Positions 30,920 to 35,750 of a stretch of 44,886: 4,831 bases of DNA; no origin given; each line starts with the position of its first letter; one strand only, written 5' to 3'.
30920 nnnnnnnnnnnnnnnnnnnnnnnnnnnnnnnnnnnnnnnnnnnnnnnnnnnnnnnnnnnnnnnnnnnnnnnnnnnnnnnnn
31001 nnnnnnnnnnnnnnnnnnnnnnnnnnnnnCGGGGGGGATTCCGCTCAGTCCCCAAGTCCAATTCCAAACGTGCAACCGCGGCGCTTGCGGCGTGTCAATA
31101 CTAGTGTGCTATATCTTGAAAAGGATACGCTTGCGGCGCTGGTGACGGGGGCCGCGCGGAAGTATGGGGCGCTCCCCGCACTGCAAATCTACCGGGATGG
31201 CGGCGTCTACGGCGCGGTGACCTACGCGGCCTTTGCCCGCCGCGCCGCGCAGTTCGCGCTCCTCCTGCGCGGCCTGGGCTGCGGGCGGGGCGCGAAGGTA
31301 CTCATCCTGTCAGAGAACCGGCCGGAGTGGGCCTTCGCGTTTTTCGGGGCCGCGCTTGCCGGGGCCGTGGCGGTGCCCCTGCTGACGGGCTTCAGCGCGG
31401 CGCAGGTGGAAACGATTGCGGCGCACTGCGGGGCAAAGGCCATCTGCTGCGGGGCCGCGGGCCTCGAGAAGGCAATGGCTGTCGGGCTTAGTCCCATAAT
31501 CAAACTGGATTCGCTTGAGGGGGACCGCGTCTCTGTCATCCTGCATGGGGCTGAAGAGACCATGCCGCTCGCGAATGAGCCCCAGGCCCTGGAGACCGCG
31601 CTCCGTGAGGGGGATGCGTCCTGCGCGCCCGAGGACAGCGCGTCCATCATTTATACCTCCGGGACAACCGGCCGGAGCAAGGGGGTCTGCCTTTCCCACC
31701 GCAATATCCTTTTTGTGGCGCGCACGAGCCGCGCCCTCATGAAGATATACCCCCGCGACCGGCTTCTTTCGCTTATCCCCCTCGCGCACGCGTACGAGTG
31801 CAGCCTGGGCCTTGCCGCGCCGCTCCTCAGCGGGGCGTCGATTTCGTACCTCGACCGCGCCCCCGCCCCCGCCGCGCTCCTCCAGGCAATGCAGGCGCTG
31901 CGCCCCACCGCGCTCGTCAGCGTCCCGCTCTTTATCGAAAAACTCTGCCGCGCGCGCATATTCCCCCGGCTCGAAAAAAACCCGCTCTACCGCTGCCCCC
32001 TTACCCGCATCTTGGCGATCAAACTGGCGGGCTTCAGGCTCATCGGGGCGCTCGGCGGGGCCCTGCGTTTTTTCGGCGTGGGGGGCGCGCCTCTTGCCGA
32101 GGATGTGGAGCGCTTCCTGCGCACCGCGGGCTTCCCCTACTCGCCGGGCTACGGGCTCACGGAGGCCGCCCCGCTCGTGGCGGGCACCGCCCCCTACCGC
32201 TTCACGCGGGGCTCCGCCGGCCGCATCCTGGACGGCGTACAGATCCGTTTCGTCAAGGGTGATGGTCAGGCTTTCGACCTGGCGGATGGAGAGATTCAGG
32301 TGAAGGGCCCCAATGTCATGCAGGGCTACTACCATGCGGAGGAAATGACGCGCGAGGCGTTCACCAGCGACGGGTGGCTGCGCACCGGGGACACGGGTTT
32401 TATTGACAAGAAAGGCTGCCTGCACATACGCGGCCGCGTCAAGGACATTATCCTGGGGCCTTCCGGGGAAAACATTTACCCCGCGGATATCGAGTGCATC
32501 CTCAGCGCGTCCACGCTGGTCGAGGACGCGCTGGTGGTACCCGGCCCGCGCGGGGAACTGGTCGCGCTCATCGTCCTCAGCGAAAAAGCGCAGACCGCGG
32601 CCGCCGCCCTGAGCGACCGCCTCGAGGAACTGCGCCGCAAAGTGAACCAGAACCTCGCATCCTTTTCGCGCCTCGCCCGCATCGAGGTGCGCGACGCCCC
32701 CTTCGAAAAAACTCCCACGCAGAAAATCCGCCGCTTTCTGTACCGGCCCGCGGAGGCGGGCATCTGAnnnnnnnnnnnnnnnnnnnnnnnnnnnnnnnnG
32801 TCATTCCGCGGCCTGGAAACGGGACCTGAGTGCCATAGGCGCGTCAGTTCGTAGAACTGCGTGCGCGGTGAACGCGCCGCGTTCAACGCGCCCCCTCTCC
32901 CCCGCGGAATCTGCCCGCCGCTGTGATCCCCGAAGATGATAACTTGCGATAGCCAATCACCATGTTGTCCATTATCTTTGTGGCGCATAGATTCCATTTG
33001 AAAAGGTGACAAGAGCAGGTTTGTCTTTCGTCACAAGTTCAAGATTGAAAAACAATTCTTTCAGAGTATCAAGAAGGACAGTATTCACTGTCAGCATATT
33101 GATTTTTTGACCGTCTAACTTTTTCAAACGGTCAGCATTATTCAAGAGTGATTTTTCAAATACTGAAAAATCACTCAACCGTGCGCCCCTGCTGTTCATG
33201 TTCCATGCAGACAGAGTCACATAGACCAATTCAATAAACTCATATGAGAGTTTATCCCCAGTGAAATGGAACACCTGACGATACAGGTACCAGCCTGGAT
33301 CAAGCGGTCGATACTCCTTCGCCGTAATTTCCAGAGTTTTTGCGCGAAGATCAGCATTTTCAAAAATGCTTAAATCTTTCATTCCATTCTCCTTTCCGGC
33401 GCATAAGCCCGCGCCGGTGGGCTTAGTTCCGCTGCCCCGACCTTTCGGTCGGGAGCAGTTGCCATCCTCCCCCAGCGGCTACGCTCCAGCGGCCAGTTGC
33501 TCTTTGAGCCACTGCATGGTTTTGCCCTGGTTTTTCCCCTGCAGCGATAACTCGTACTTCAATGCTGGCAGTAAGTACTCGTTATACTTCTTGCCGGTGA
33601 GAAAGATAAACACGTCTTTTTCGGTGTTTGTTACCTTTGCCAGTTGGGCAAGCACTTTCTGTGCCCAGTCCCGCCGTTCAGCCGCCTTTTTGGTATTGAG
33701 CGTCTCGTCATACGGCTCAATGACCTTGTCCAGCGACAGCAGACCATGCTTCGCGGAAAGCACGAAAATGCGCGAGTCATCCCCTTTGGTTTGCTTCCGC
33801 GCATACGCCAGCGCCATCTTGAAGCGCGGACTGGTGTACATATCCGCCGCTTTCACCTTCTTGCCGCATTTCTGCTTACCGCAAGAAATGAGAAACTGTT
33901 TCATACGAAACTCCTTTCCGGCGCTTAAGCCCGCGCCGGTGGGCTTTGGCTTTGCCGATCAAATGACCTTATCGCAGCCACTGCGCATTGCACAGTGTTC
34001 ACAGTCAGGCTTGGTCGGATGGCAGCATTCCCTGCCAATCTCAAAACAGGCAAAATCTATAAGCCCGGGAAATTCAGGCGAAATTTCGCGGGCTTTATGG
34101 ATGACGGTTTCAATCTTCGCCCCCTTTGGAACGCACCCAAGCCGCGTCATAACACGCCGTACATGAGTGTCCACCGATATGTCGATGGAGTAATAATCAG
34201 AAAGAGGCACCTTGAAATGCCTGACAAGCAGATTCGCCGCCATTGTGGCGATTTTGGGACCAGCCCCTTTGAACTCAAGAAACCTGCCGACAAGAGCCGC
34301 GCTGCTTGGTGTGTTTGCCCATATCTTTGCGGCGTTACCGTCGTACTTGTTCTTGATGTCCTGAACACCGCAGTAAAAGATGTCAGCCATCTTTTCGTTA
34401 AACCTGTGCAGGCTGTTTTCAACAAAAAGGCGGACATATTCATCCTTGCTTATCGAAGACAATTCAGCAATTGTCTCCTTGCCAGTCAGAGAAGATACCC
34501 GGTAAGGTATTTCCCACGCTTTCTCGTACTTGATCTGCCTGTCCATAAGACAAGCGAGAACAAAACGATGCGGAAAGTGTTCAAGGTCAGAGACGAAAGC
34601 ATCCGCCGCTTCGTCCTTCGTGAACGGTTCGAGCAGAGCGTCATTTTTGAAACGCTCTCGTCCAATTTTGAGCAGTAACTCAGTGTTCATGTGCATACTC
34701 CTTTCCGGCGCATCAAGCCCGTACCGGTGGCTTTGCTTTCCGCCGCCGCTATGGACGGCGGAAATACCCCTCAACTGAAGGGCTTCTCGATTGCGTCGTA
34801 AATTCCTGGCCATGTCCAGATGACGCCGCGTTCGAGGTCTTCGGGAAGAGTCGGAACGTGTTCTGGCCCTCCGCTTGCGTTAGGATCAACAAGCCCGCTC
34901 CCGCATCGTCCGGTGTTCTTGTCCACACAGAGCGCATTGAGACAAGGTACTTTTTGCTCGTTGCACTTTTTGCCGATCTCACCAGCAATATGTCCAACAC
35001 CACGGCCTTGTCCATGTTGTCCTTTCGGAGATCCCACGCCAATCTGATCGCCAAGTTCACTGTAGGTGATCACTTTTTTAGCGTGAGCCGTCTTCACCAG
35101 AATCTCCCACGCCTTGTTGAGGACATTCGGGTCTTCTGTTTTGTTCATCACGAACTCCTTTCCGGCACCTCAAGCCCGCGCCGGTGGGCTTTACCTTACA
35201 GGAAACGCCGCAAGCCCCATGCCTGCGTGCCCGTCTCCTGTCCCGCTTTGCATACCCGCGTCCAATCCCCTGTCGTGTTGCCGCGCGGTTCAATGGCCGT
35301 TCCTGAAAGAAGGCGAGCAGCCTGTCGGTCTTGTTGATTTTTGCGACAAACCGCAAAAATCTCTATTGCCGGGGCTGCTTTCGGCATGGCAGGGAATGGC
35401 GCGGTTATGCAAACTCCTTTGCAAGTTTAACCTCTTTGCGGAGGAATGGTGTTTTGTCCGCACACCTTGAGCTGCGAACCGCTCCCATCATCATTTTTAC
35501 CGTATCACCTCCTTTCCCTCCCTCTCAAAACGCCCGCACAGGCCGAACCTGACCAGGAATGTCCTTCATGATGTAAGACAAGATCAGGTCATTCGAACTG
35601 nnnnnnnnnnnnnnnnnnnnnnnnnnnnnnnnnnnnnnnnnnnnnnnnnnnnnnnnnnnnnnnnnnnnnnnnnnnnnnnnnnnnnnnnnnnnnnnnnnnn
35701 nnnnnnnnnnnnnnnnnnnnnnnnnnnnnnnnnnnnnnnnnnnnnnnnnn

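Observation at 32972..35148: AT-rich four-gene cluster of small DNA-base-recognition proteins (MGMT/ATL-like, EndoIII-type Fe-S glycosylase, DUF6884-like, unknown)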

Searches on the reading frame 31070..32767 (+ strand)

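Call 52: search_protein_families(library=pfam, proteins=[window:31070-32767:+], max_evalue=0.001)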
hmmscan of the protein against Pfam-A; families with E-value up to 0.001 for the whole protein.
window:31070-32767:+ (565 aa): 3 families
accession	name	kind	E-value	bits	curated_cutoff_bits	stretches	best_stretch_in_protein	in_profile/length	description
PF00501.34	AMP-binding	-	2e-76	257.7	29.9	1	29-421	5-384/384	AMP-binding enzyme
PF23562.2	AMP-binding_C_3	-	3.9e-07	30.9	20.8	1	459-555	2-105/124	AMP-binding enzyme C-terminal domain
PF13193.12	AMP-binding_C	-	7.5e-05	24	24.5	1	474-552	2-76/76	AMP-binding enzyme C-terminal domain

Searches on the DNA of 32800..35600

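Call 113: search_rna_families(source=window, start=32800, end=35600, threshold=evalue, max_evalue=1)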
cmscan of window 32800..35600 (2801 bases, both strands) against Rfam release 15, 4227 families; matches with E-value up to 1: 0.
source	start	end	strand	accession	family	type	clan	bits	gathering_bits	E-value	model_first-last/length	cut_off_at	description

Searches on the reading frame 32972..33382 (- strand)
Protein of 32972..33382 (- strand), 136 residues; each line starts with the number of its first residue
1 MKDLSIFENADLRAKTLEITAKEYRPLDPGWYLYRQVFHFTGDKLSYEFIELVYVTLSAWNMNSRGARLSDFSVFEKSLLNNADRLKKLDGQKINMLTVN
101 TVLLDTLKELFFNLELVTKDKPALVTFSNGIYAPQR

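Call 3: search_protein_families(library=pfam, proteins=[window:32972-33382:-], max_evalue=1)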
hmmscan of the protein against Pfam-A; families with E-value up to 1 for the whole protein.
window:32972-33382:- (136 aa): 1 family
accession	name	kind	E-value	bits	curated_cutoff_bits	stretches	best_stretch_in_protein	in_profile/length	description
PF06079.17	Apyrase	-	0.084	12.6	27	1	43-85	29-72/291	Apyrase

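Call 4: search_protein_families(library=padloc, proteins=[window:32972-33382:-], max_evalue=1)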
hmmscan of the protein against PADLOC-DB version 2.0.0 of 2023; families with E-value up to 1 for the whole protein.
window:32972-33382:- (136 aa): 0 families

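Call 5: search_protein_families(library=ncbifam, proteins=[window:32972-33382:-], max_evalue=1)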
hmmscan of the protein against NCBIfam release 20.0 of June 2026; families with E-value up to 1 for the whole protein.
window:32972-33382:- (136 aa): 0 families

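Call 6: search_protein_families(library=phrogs, proteins=[window:32972-33382:-], max_evalue=1)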
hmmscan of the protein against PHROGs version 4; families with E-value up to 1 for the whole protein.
window:32972-33382:- (136 aa): 1 family
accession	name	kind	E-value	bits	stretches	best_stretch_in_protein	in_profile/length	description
phrog_39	-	tail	0.26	12.9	1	7-79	7-74/103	tail assembly protein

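Call 20: search_solved_structures(query=window:32972-33382:-, max_evalue=10, show_alignments=1)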
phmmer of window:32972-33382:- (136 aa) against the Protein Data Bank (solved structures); distinct sequences matched with E-value up to 10: 2.
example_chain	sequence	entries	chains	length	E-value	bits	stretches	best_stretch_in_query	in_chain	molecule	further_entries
9m6x_M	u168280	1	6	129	0.099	15.7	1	2-73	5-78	Gp10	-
6z1p_Ap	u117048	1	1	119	0.31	14.1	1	25-105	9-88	Ribosomal protein L14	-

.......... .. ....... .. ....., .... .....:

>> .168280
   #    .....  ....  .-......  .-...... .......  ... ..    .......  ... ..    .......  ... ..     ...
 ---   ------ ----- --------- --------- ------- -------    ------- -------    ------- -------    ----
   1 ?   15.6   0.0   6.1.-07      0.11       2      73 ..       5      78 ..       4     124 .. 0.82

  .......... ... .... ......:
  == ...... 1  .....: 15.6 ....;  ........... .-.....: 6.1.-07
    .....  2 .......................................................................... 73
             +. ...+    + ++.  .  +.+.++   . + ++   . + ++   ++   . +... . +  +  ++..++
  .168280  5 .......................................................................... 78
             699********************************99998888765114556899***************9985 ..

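Call 22: find_encoding_contigs(protein=window:32972-33382:-, flank=8000, max_places=8)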
Protein window:32972-33382:- (136 aa): 1 contig read that carries it; 1 place shown.
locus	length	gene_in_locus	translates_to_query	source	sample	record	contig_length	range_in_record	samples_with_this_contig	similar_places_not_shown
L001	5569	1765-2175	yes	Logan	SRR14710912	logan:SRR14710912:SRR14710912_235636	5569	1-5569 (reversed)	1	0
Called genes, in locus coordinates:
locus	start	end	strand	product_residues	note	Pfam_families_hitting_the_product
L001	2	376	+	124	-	?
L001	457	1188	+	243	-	-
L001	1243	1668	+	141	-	PF21818:DUF6884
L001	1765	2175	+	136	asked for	-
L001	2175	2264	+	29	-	-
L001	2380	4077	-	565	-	PF00501:AMP-binding, PF23562:AMP-binding_C_3 (weak)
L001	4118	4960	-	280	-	PF00702:Hydrolase (faint), PF08282:Hydrolase_3, PF05116:S6PP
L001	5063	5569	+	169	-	?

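Call 37: find_homologous_proteins(query=window:32972-33382:-, max_evalue=0.01)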
Query window:32972-33382:- (136 aa): 64 proteins with E <= 0.01 among 78 candidates.
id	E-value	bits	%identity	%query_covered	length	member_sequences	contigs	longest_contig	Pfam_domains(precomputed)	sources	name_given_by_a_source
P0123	1.2e-83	295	100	100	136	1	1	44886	-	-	-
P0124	2.4e-36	142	55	94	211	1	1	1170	-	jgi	jgi:hypothetical protein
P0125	5.2e-36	141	53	97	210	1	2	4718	-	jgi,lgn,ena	-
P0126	1.2e-35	140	55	97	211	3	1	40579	-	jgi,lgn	jgi:hypothetical protein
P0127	1.3e-33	133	54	99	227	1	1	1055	-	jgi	-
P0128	1.6e-33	133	53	99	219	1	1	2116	-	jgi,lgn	jgi:hypothetical protein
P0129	9.4e-33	131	53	94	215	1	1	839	-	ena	-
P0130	6.0e-32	128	52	94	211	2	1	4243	-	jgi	jgi:hypothetical protein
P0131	6.1e-32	128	51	95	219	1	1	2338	-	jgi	-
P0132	2.2e-30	123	52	93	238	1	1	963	-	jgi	jgi:hypothetical protein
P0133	3.6e-30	122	49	93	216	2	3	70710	-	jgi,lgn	jgi:hypothetical protein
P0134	5.8e-30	122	52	96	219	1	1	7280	-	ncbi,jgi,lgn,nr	ncbi:MAG: hypothetical protein RBR74_09130 [Ignavibacteriaceae bacterium]|jgi:hypothetical protein|n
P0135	1.3e-29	121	46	97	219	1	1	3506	-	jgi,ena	-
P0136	5.2e-29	119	50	90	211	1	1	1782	-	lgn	-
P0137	2.4e-28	116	50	97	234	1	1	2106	-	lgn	-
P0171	1.9e-21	94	47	97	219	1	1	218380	-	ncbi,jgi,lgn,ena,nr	ncbi:MAG TPA: hypothetical protein VLX91_03980 [Candidatus Acidoferrales bacterium]|nr:hypothetical 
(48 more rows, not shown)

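Call 40: find_encoding_contigs(protein=P0126, flank=6000, max_places=2)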
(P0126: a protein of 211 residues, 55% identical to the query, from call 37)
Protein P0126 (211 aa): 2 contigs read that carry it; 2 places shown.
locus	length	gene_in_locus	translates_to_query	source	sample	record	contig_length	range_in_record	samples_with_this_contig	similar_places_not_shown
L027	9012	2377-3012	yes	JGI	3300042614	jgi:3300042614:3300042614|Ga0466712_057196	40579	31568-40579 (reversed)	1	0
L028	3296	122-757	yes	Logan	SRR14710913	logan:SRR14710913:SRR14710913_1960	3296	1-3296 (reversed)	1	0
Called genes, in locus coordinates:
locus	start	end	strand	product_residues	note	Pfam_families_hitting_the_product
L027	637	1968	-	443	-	PF00295:Glyco_hydro_28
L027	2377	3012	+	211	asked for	-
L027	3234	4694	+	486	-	PF12728:HTH_17 (faint), PF00589:Phage_integrase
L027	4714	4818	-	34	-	-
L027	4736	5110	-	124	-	-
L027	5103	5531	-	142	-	PF05257:CHAP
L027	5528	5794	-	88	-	-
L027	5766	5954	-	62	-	-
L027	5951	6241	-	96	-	-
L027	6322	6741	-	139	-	-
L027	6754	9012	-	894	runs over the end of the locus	PF07523:Big_3 (weak)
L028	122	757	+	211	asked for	-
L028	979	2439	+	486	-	PF12728:HTH_17 (faint), PF00589:Phage_integrase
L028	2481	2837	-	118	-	-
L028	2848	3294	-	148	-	?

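Call 41: find_encoding_contigs(protein=P0133, flank=6000, max_places=2)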
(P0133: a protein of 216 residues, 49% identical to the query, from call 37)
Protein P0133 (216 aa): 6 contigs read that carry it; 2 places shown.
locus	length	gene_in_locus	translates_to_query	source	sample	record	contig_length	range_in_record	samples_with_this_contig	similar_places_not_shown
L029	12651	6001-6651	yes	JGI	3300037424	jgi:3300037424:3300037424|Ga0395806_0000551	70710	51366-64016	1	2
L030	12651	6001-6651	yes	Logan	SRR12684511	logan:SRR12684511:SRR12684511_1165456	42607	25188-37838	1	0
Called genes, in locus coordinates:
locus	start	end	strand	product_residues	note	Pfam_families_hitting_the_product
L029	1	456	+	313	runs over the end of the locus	-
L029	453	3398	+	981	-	PF04851:ResIII, PF00270:DEAD, PF19778:RE_endonuc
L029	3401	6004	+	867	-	PF12705:PDDEXK_1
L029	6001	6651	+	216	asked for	-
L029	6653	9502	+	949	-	PF00580:UvrD-helicase, PF13245:AAA_19, PF13604:AAA_30 (faint), PF13361:UvrD_C, PF13538:UvrD_C_2 (faint), PF12705:PDDEXK_1 (weak)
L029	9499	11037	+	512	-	-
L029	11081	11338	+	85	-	-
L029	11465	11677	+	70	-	-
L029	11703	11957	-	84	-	-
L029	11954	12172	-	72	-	-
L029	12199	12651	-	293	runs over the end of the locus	PF00589:Phage_integrase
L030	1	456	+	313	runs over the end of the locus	-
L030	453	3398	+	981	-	PF04851:ResIII, PF00270:DEAD, PF19778:RE_endonuc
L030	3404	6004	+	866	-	PF12705:PDDEXK_1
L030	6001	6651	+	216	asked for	-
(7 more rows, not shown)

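Call 74: search_protein_families(library=pfam, proteins=[P0126, P0133, P0171, L029:3401-6004:+, L029:9499-11037:+], max_evalue=0.01)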
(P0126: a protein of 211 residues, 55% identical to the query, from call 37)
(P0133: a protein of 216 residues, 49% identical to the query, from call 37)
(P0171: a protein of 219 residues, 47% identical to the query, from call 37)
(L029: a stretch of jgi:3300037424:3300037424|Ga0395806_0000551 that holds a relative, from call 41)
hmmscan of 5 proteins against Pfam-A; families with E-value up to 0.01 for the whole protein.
P0126 (211 aa): 0 families

P0133 (216 aa): 0 families

P0171 (219 aa): 0 families

L029:3401-6004:+ (867 aa): 1 family
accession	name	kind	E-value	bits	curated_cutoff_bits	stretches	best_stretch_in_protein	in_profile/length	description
PF12705.13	PDDEXK_1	-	5e-17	63.1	22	2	483-692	1-189/247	PD-(D/E)XK nuclease superfamily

L029:9499-11037:+ (512 aa): 0 families
